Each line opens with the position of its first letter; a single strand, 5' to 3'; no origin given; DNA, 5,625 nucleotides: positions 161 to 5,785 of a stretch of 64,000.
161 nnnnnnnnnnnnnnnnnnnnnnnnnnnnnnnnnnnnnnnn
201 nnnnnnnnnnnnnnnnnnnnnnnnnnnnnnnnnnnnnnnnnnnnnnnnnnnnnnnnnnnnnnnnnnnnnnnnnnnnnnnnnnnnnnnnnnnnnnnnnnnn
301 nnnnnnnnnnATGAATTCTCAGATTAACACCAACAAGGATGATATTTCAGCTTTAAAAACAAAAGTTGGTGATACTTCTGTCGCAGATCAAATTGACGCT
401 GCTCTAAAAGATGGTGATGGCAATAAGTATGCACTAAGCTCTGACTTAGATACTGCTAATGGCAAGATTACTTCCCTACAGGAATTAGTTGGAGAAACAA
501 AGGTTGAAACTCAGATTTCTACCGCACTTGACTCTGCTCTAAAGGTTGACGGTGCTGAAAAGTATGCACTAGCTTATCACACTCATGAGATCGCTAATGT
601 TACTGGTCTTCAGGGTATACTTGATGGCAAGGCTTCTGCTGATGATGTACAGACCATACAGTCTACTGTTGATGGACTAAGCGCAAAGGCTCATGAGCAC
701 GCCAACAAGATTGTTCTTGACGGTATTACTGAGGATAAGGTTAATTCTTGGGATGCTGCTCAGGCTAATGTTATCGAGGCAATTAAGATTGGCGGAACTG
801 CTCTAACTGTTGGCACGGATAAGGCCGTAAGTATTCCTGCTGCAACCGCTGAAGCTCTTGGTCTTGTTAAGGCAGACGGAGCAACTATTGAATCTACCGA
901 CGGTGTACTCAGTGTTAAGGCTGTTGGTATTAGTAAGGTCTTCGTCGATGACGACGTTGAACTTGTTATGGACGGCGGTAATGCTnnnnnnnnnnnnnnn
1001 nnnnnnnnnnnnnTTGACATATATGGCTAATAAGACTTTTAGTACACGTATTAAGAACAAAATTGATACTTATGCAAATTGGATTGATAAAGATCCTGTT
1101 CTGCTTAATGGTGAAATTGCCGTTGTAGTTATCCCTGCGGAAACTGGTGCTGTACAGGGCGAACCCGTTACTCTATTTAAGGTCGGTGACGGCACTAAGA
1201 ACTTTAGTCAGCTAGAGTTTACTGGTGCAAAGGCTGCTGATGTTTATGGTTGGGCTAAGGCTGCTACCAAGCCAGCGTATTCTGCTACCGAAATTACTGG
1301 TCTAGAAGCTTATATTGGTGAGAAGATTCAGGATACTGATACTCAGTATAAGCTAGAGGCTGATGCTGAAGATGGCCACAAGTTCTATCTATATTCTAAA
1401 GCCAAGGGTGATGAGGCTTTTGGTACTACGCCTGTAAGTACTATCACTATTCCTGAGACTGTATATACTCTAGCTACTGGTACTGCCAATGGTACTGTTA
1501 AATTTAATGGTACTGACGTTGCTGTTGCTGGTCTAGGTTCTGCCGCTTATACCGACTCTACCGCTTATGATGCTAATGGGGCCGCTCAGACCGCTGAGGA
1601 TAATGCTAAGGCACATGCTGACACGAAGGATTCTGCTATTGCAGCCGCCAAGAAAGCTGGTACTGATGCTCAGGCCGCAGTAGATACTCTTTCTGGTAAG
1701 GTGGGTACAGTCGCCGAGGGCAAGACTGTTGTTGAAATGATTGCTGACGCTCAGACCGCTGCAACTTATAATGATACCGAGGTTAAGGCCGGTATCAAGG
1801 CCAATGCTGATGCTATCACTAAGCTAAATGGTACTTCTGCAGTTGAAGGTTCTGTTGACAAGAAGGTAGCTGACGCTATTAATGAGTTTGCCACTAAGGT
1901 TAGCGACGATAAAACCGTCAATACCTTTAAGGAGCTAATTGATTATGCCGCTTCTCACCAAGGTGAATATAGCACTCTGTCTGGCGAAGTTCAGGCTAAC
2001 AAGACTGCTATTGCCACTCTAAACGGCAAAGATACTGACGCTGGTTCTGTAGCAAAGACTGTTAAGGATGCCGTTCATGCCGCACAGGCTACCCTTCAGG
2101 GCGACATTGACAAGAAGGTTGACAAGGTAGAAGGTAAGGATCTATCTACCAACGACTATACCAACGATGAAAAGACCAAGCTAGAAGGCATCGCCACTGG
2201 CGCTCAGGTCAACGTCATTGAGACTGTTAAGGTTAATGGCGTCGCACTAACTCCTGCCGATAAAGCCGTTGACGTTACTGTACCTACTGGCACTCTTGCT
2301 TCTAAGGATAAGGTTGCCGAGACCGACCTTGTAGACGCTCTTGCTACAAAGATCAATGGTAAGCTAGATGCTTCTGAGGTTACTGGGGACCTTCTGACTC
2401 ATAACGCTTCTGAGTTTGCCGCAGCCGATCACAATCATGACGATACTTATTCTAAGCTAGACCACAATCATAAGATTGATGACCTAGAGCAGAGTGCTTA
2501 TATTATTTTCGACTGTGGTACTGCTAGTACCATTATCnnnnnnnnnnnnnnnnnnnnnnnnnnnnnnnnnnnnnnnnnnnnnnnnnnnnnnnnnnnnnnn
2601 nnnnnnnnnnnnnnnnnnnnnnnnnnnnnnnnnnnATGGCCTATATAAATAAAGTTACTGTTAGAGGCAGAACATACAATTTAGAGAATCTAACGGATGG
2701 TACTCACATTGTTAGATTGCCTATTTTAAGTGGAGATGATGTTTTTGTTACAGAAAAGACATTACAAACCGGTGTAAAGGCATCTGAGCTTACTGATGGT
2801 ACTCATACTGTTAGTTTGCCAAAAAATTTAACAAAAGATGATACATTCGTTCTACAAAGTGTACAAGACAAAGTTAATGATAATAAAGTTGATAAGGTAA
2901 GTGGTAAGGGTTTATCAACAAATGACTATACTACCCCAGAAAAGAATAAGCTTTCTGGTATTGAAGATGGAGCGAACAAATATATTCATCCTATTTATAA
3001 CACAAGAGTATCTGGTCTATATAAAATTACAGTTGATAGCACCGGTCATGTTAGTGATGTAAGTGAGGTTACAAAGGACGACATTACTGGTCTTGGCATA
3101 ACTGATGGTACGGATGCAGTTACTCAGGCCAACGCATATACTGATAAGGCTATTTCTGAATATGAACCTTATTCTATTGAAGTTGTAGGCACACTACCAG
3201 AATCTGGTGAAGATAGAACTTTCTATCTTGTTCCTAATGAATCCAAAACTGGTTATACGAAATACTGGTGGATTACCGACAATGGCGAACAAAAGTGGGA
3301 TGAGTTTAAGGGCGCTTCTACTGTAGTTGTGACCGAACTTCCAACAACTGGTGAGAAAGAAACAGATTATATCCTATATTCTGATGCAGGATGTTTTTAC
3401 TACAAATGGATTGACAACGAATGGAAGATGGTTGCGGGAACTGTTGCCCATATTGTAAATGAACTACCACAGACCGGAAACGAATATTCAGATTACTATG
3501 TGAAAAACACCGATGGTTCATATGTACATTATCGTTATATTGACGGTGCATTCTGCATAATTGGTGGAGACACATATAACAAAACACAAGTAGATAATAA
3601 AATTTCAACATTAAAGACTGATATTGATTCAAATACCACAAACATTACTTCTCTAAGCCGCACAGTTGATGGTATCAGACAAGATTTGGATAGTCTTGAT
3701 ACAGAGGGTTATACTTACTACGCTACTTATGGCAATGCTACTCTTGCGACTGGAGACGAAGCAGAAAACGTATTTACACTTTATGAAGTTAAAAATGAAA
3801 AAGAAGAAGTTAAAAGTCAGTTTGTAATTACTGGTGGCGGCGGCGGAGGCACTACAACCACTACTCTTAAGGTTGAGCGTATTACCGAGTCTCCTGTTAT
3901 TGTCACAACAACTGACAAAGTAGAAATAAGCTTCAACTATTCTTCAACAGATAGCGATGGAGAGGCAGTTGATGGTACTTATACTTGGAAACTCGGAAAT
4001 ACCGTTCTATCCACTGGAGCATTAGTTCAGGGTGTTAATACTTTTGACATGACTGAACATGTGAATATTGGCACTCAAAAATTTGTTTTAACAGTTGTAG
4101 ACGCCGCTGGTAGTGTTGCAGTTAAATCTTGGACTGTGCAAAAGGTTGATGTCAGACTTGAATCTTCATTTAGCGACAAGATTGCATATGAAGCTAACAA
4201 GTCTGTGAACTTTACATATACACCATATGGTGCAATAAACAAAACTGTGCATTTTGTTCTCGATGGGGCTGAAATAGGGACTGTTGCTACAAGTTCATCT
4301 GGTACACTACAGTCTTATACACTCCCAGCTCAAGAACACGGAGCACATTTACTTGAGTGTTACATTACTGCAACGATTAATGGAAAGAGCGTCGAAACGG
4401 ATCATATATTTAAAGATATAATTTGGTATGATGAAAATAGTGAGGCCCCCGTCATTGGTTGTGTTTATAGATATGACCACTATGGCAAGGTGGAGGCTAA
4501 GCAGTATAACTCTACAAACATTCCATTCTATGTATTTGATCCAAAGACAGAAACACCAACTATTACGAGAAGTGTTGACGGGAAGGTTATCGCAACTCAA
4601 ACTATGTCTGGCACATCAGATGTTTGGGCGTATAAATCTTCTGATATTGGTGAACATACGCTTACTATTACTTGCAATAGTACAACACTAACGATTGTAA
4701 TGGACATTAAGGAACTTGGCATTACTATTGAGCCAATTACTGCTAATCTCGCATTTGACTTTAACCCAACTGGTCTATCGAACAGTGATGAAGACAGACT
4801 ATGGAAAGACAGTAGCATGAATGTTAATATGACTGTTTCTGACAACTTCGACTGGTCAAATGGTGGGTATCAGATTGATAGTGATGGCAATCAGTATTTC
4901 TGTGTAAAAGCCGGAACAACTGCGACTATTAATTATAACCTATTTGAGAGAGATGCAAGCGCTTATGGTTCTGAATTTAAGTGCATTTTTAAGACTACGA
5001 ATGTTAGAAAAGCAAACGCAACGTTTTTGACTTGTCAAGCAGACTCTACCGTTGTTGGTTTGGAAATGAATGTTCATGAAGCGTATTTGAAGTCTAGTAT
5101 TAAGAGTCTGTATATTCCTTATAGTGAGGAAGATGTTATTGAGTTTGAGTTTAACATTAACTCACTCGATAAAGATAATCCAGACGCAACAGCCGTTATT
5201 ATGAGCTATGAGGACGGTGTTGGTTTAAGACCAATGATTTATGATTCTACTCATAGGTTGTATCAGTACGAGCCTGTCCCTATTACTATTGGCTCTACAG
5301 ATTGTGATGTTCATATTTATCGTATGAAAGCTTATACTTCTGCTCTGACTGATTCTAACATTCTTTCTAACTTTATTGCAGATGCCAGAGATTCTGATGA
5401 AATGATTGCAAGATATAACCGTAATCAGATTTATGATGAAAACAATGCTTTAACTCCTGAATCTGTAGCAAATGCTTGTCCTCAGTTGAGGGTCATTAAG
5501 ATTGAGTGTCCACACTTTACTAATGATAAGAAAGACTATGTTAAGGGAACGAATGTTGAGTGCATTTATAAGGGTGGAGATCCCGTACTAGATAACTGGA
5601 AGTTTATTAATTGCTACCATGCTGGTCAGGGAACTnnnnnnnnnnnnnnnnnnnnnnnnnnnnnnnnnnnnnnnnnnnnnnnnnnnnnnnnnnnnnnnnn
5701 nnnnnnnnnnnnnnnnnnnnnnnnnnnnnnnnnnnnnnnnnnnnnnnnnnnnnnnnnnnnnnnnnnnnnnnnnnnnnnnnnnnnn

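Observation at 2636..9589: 2317-aa virion-module protein combining a fibre adaptor with CotH-like, LRR, Listeria-Bacteroides repeat and LamG-like regions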

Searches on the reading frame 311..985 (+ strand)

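Call 5: search_protein_families(library=phrogs, proteins=[window:311-985:+], max_evalue=0.001)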
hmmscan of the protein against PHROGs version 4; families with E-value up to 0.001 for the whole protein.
window:311-985:+ (225 aa): 2 families
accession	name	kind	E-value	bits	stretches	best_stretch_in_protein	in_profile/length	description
phrog_17509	-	unknown function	4.3e-06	27.4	1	64-128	146-205/281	-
phrog_6049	-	tail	0.00099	19.7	0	6-119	178-273/337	tail fiber protein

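Call 6: search_protein_families(library=pfam, proteins=[window:311-985:+], max_evalue=0.01)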
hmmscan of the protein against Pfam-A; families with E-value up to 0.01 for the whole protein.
window:311-985:+ (225 aa): 1 family
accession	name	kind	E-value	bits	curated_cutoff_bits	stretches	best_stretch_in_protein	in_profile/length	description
PF12789.12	PTR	-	3.2e-05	24.3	27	1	85-117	2-34/60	Phage tail repeat like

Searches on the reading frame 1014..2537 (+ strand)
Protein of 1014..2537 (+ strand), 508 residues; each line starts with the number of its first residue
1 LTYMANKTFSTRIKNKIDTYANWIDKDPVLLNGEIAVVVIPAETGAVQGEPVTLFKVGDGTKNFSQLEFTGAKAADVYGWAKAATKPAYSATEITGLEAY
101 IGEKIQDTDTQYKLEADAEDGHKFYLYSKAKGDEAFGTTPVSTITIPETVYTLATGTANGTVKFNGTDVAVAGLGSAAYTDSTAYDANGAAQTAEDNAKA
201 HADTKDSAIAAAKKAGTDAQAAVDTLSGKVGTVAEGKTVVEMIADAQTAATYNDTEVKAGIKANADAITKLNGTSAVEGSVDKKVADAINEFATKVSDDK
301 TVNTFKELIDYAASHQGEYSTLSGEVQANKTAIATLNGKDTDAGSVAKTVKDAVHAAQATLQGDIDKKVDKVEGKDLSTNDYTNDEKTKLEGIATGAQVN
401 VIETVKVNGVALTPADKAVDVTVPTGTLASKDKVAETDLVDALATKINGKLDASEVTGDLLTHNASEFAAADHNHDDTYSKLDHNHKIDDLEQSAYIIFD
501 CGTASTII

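Call 5: search_protein_families(library=phrogs, proteins=[window:1014-2537:+], max_evalue=0.001)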
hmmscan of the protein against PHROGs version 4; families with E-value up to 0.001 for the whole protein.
window:1014-2537:+ (508 aa): 4 families
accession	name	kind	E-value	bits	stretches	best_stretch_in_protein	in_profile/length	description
phrog_38190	-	unknown function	1.2e-09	39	1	395-441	38-85/351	-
phrog_19976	-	tail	8.4e-08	33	1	8-164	5-78/256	tail assembly protein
phrog_18608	-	unknown function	2.6e-06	27.9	1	358-398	197-237/416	-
phrog_17134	-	unknown function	0.0005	19.2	1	351-440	629-717/739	-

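Call 6: search_protein_families(library=pfam, proteins=[window:1014-2537:+], max_evalue=0.01)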
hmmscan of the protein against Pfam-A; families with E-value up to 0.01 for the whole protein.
window:1014-2537:+ (508 aa): 0 families

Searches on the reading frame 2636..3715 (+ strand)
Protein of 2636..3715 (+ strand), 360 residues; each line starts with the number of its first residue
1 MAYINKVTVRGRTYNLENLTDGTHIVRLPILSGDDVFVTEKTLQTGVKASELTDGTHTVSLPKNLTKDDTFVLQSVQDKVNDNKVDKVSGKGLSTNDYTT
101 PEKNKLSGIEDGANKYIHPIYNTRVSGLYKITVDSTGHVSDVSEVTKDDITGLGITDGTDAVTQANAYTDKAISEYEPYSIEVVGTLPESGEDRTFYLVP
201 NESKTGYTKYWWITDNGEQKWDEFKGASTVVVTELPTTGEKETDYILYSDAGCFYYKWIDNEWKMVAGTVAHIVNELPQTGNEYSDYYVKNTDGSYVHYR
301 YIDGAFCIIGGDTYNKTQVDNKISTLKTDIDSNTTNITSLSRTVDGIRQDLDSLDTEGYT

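Call 8: search_protein_families(library=pfam, proteins=[window:2636-3715:+], max_evalue=10)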
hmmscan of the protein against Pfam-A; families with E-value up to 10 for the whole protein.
window:2636-3715:+ (360 aa): 6 families
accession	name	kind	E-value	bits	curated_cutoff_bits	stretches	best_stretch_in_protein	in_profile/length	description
PF13793.12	Pribosyltran_N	-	0.004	17.4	25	1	46-84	26-64/117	N-terminal domain of ribose phosphate pyrophosphokinase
PF00746.26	Gram_pos_anchor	-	0.013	15.9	20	0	233-243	7-17/43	LPXTG cell wall anchor motif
PF08702.15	Fib_alpha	-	0.082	13.5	29.9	1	315-356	82-123/143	Fibrinogen alpha/beta chain family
PF21551.2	CSL4_N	-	0.12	12.6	27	1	287-326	10-49/57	Exosome complex component CSL4, N-terminal domain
PF17749.6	MIP-T3_C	-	0.15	12.5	25.8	1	316-357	45-86/154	Microtubule-binding protein MIP-T3 C-terminal region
PF05531.17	NPV_P10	-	2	9.4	29.8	1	318-356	15-56/75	Nucleopolyhedrovirus P10 protein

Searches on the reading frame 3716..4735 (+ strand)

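Call 8: search_protein_families(library=pfam, proteins=[window:3716-4735:+], max_evalue=10)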
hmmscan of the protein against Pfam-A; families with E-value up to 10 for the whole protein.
window:3716-4735:+ (340 aa): 3 families
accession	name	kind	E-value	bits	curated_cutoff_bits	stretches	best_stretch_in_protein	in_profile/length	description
PF06832.18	BiPBP_C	-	0.032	14.6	26.8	0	162-215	31-78/90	Penicillin-Binding Protein C-terminus Family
PF06019.16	Phage_30_8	-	0.48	10.8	25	1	278-307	24-53/124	Phage GP30.8 protein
PF19077.6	Big_13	-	1.3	10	27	1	66-141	24-97/102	Bacterial Ig-like domain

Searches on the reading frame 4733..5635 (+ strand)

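Call 8: search_protein_families(library=pfam, proteins=[window:4733-5635:+], max_evalue=10)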
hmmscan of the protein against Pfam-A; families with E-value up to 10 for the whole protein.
window:4733-5635:+ (301 aa): 2 families
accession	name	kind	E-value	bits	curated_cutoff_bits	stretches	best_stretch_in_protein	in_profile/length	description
PF05868.16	Rotavirus_VP7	-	0.0015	18.4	24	1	28-85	158-215/249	Rotavirus major outer capsid protein VP7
PF10420.15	IL12p40_C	-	0.15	13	25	1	74-134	7-73/84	Cytokine interleukin-12p40 C-terminus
